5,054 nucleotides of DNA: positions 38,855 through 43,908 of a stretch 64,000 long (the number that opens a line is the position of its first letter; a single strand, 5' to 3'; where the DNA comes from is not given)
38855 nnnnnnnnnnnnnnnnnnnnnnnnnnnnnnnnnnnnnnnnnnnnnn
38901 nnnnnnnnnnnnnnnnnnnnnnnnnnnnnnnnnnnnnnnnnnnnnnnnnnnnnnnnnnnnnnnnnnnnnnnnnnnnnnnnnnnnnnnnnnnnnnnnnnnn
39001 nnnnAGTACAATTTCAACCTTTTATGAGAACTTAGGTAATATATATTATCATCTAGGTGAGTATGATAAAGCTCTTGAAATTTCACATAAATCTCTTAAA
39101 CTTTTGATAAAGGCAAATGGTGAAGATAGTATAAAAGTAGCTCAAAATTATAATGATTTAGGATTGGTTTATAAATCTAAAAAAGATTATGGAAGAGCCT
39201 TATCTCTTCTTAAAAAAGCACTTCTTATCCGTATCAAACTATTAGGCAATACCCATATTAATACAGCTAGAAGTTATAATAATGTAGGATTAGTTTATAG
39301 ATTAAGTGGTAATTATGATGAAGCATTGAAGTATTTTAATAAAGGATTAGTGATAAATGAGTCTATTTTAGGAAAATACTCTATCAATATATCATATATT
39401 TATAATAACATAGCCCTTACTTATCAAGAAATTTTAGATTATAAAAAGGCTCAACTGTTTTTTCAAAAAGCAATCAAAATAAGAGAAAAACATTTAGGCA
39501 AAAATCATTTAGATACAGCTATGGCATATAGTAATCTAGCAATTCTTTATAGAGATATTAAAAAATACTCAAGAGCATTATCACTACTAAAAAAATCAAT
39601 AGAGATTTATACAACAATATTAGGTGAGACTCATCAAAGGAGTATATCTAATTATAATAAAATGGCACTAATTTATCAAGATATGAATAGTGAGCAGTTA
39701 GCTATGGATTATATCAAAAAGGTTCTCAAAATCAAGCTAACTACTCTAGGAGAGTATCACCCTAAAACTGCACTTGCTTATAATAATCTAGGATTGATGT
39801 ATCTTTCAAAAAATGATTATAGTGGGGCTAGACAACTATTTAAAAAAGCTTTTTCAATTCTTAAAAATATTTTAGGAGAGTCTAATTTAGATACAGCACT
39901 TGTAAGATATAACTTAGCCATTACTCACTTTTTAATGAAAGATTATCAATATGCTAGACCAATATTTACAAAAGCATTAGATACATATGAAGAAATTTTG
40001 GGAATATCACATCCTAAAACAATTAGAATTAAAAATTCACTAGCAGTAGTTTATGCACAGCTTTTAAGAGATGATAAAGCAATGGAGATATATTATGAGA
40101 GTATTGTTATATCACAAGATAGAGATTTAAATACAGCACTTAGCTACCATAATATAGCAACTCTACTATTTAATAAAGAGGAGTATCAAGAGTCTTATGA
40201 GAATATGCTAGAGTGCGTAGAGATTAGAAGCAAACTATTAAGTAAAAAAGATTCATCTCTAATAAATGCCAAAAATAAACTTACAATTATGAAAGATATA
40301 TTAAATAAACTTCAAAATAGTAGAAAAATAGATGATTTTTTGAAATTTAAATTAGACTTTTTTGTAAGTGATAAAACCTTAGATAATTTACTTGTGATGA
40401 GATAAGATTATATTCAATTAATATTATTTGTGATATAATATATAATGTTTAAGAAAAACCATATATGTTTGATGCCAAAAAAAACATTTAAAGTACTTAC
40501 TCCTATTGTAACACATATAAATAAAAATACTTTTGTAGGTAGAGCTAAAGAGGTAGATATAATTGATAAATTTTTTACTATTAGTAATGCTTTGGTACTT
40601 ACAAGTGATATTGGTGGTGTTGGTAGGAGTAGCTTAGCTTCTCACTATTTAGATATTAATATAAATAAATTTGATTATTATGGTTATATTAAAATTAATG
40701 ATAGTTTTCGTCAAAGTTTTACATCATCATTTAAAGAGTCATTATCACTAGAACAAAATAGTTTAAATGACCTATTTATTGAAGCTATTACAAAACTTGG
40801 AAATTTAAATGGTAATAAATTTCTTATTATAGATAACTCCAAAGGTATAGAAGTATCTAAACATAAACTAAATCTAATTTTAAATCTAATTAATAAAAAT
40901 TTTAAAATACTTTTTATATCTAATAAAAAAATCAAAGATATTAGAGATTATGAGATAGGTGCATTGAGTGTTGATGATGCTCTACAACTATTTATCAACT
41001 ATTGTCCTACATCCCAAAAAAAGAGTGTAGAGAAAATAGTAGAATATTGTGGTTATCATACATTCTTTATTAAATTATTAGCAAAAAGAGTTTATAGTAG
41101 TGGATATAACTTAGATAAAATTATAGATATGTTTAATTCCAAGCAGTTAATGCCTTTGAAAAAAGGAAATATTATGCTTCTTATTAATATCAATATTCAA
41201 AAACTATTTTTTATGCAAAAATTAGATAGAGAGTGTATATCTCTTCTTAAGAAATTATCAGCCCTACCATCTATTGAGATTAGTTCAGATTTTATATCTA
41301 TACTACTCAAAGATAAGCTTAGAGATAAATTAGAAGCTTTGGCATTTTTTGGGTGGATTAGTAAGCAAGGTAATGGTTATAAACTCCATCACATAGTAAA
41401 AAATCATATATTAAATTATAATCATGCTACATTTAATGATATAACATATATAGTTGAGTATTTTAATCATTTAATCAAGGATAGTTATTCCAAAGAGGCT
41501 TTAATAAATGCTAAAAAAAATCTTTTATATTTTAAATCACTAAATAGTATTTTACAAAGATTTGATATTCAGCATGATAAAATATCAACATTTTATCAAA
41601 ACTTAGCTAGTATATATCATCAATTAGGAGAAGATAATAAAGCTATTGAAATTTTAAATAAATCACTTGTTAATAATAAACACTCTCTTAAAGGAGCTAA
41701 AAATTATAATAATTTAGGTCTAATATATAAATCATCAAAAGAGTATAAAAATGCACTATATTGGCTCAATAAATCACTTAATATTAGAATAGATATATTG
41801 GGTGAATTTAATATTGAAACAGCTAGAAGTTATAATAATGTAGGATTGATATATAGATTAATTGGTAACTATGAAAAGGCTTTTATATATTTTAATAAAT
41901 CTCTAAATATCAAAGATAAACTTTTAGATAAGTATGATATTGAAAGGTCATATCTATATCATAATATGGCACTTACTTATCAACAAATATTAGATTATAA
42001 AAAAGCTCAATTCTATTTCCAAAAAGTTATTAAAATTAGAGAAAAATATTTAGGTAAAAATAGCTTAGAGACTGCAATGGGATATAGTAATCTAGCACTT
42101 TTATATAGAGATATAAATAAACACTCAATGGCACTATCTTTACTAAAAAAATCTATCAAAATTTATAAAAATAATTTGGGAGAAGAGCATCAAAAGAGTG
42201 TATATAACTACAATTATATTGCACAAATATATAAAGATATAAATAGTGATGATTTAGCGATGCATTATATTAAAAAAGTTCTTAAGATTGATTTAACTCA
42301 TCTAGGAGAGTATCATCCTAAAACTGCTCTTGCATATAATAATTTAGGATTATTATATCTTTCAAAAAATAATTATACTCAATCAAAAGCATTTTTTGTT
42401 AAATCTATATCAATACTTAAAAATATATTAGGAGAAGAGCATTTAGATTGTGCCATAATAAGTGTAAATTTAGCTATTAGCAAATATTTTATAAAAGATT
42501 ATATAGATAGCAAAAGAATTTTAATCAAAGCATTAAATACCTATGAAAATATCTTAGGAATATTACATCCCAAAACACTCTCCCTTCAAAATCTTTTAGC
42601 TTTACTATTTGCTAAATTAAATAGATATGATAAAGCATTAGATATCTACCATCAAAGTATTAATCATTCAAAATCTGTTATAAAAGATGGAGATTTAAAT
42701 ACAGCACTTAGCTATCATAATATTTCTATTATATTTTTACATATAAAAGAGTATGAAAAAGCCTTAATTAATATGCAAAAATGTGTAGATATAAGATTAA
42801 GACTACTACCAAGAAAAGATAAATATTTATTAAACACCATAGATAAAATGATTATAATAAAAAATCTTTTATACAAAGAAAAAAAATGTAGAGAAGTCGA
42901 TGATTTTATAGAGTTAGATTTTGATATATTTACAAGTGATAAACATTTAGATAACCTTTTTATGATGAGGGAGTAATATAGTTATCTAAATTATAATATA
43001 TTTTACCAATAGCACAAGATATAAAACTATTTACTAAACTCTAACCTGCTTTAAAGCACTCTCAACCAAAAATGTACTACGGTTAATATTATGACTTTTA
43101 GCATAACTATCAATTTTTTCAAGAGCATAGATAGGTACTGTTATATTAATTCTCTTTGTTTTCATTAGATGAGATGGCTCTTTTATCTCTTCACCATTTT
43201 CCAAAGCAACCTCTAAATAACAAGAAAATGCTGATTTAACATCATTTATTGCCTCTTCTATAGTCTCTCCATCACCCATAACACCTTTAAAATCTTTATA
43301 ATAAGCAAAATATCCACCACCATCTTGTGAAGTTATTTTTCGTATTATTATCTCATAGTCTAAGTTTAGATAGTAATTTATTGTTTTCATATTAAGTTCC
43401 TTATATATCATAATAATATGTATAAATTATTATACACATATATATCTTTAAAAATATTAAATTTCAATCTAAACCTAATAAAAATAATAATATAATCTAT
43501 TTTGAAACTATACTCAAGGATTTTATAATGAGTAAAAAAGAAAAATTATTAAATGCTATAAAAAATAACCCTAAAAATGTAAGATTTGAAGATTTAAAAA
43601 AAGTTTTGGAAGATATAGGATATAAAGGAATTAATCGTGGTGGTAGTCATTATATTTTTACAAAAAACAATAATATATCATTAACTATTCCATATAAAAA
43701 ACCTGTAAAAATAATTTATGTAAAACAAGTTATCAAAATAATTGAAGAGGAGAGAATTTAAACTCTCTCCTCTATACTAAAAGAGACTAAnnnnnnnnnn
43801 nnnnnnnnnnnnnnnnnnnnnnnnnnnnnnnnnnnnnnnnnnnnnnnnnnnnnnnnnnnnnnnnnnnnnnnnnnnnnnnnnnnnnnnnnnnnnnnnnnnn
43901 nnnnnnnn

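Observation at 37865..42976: Tandem paralogous effector-less P-loop (STAND/NB-ARC-like) + TPR proteins in an islet flanked by methyltransferase relic, L,D-transpeptidase and HicAB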

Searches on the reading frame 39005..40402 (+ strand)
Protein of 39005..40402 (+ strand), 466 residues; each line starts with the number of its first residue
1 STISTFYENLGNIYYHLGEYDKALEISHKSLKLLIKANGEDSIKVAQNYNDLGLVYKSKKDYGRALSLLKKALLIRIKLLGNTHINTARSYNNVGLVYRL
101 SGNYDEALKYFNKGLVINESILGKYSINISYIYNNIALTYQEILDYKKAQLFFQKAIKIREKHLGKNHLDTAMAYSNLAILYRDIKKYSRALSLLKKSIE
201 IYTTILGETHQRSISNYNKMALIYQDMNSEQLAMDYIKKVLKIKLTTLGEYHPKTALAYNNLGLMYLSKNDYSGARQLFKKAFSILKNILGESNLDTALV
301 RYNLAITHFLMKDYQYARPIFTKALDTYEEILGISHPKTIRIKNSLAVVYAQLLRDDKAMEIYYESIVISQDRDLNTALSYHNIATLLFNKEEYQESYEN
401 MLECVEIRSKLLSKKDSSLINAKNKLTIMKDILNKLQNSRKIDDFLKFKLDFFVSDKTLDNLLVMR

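Call 80: search_solved_structures(query=window:39005-40402:+, max_evalue=1e-10)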
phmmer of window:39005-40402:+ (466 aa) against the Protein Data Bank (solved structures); distinct sequences matched with E-value up to 1e-10: 34.
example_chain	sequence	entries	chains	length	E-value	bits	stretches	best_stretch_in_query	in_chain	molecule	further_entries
9qhb_A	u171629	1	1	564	1.8e-31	113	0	7-117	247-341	Engineered tetratricopeptide repeat protein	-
8bu0_A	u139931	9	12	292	2.9e-25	92.6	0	7-117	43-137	Consensus tetratricopeptide repeat protein | Crystal structure of an 8-repeat consensus TPR superhelix with Zinc. | Monomer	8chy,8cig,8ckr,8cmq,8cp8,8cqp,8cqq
3nf1_A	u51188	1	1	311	2.4e-24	89.5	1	9-206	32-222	Kinesin light chain 1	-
7ai4_A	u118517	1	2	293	4e-24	88.8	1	9-197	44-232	Isoform C of Kinesin light chain 1,Isoform C of Kinesin light chain 1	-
9pmb_C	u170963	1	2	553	6.1e-24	88.2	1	9-198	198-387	Kinesin light chain 1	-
6fuz_A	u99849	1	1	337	6.7e-24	88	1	9-206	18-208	Kinesin light chain 1,Kinesin light chain 1,C-Jun-amino-terminal kinase-interacting protei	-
6fv0_A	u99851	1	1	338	6.7e-24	88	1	9-206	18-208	Kinesin light chain 1,Torsin-1A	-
6swu_A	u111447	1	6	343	7.2e-24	88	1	9-206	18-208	Kinesin light chain 1,Kinesin light chain 1,TPR domain of kinesin light chain 1 in complex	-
5oj8_A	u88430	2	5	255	8.4e-24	87.7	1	9-197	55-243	Kinesin light chain 1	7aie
6ejn_A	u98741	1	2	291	4.9e-23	85.2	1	89-283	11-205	Kinesin light chain 2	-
6f9i_A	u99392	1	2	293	5e-23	85.2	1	89-283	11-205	Kinesin light chain 2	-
5ojf_A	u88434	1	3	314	5.2e-23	85.1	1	89-283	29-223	Kinesin light chain 2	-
5fjy_A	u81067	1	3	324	1.5e-22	83.6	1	91-283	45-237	KINESIN LIGHT CHAIN 2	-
3edt_B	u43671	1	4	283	9.1e-22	81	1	126-283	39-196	Kinesin light chain 2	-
3ceq_A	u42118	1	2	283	3.3e-21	79.2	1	126-283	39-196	Kinesin light chain 2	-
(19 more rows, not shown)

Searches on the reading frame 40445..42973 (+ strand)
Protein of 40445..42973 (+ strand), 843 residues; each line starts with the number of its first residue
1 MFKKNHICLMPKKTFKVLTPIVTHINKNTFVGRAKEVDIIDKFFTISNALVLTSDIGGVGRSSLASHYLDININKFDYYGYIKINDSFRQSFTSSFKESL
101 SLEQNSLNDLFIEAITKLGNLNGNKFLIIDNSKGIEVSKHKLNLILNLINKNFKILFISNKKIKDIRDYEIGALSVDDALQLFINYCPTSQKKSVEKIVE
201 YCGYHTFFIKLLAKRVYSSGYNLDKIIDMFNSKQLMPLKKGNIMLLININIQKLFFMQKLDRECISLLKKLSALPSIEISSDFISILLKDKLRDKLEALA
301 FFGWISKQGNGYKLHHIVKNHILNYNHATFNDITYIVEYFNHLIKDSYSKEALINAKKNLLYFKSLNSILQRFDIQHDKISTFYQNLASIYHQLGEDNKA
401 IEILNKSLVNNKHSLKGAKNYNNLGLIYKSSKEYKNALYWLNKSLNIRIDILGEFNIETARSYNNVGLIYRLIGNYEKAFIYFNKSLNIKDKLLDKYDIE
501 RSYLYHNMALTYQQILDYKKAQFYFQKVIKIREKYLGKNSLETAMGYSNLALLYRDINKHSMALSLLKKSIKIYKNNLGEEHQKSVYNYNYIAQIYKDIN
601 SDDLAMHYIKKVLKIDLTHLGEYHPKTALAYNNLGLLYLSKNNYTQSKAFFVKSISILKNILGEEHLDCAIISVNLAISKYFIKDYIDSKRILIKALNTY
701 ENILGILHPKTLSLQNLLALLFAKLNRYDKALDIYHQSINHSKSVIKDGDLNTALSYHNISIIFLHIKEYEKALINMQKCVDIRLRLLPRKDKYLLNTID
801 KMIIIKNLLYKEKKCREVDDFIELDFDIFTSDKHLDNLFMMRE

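Call 6: search_protein_families(library=pfam, proteins=[window:40445-42973:+], max_evalue=0.01)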
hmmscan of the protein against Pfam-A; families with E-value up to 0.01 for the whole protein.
window:40445-42973:+ (843 aa): 15 families
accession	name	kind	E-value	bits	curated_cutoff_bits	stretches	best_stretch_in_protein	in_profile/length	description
PF13424.12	TPR_12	-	5.5e-68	225.6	30.1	6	420-491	5-76/77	Tetratricopeptide repeat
PF13374.12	TPR_10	-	6.7e-45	150.3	27.5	3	627-668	1-42/42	Tetratricopeptide repeat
PF13181.12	TPR_8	-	6.9e-32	107.3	25.7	4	460-490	1-31/34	Tetratricopeptide repeat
PF07719.23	TPR_2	-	8.2e-31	104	27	1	460-489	1-30/34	Tetratricopeptide repeat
PF00515.34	TPR_1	-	2e-28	97.5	27.8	4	460-489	1-30/34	Tetratricopeptide repeat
PF24885.1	TPR_NPHP3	-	1.1e-25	90.9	100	5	458-579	97-218/239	Nephrocystin-3 TPR domain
PF13176.12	TPR_7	-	4.5e-17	61.1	27.9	0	717-739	4-28/36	Tetratricopeptide repeat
PF13174.12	TPR_6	-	9.8e-07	29.5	26.3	0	718-739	6-27/33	Tetratricopeptide repeat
PF25068.1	ARM_TT21_4th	-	2.9e-06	28.1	30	1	695-791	17-110/153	Tetratricopeptide repeat protein 21 forth ARM domain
PF13432.12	TPR_16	-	6.6e-06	26.9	32.7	0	709-735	28-54/65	Tetratricopeptide repeat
PF13428.12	TPR_14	-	2.8e-05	24.8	23.5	0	384-415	4-35/44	Tetratricopeptide repeat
PF13431.12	TPR_17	-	0.00088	19.8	24.4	0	622-647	7-32/34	Tetratricopeptide repeat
PF14559.12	TPR_19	-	0.0015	19.2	25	0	695-736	9-49/68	Tetratricopeptide repeat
PF13371.12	TPR_9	-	0.0038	17.6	35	0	695-733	13-50/73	Tetratricopeptide repeat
PF10366.15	Vps39_1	-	0.0043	17.8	22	0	539-599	34-92/108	Vacuolar sorting protein 39 domain 1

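Call 7: search_protein_families(library=padloc, proteins=[window:40445-42973:+], max_evalue=0.1)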
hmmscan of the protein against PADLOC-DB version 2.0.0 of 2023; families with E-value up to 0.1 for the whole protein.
window:40445-42973:+ (843 aa): 1 family
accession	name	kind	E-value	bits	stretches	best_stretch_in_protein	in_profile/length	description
PDLC01169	TPR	-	1.1e-05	23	1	460-622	109-241/252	TPR repeats containing protein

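Call 8: search_protein_families(library=ncbifam, proteins=[window:40445-42973:+], max_evalue=0.001)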
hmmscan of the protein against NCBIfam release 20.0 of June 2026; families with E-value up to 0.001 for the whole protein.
window:40445-42973:+ (843 aa): 9 families
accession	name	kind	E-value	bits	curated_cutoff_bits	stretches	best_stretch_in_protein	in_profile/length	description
NF040586.1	FxSxx_TPR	equivalog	1e-31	110.3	300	2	377-678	424-732/830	FxSxx-COOH system tetratricopeptide repeat protein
TIGR02521.1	type_IV_pilW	equivalog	2.7e-09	36.9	154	1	381-491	65-166/234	type IV pilus biogenesis/stability protein PilW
NF053520.1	HK_Porph_FimS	equivalog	3.7e-07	28.8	600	1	434-533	100-195/618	sensor histidine kinase FimS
NF041717.1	HaaA_phane_TPR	equivalog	4.2e-07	28.5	1125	0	415-661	629-865/882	cyclophane-containing RiPP biosynthesis TPR protein HaaT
NF047558.1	TPR_END_plus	domain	6e-07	29.3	32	0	384-420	2-38/56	TPR end-of-group domain-containing protein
NF052312.1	T9SS_PorW_SprE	equivalog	7.6e-06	24.8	250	0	378-445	287-355/716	type IX secretion system periplasmic lipoprotein PorW/SprE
NF002725.1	PRK02603.1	equivalog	1e-05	25.6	143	0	375-432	64-120/173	photosystem I assembly protein Ycf3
NF008391.2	PRK11189.1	equivalog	6.9e-05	22.5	250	0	363-447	47-128/297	lipoprotein NlpI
NF053617.1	SARPRegAfsRStmc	equivalog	0.00021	19.4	1430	0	461-614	737-884/986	SARP-family global regulator AfsR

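Call 15: find_encoding_contigs(protein=window:40445-42973:+, flank=10000)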
Protein window:40445-42973:+ (843 aa): no gene with exactly this product is on record in the collection.

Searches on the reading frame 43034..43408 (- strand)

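Call 6: search_protein_families(library=pfam, proteins=[window:43034-43408:-], max_evalue=0.01)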
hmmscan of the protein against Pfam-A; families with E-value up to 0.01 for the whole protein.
window:43034-43408:- (124 aa): 3 families
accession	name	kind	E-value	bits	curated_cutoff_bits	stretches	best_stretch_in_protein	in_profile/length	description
PF15919.11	HicB_lk_antitox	-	5.5e-16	59.3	27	2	28-83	8-63/123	HicB_like antitoxin of bacterial toxin-antitoxin system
PF21748.3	UPF0150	-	0.00086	19.6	27.3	1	28-75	16-63/64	UPF0150-like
PF07878.17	RHH_5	-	0.0047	17.1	26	0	84-107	1-24/43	CopG-like RHH_1 or ribbon-helix-helix domain, RHH_5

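Call 7: search_protein_families(library=padloc, proteins=[window:43034-43408:-], max_evalue=0.1)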
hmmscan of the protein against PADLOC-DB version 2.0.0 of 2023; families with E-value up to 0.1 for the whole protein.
window:43034-43408:- (124 aa): 0 families

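Call 8: search_protein_families(library=ncbifam, proteins=[window:43034-43408:-], max_evalue=0.001)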
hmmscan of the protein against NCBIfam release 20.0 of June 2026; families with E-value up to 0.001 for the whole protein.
window:43034-43408:- (124 aa): 1 family
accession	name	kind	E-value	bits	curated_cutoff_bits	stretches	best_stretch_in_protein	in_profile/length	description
NF053762.1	aCcr1_fam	equivalog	0.0008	19.3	60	0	96-111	12-27/38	aCcr1 family cell cycle regulator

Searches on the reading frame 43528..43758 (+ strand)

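Call 6: search_protein_families(library=pfam, proteins=[window:43528-43758:+], max_evalue=0.01)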
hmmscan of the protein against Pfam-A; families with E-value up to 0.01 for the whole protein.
window:43528-43758:+ (77 aa): 1 family
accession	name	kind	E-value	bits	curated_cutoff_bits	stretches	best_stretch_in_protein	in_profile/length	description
PF07927.17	HicA_toxin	-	1.6e-08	34.9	27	1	21-71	2-55/58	HicA toxin of bacterial toxin-antitoxin,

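Call 7: search_protein_families(library=padloc, proteins=[window:43528-43758:+], max_evalue=0.1)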
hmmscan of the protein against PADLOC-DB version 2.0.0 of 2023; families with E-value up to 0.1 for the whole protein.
window:43528-43758:+ (77 aa): 0 families

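Call 8: search_protein_families(library=ncbifam, proteins=[window:43528-43758:+], max_evalue=0.001)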
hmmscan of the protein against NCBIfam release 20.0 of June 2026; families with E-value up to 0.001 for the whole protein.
window:43528-43758:+ (77 aa): 0 families
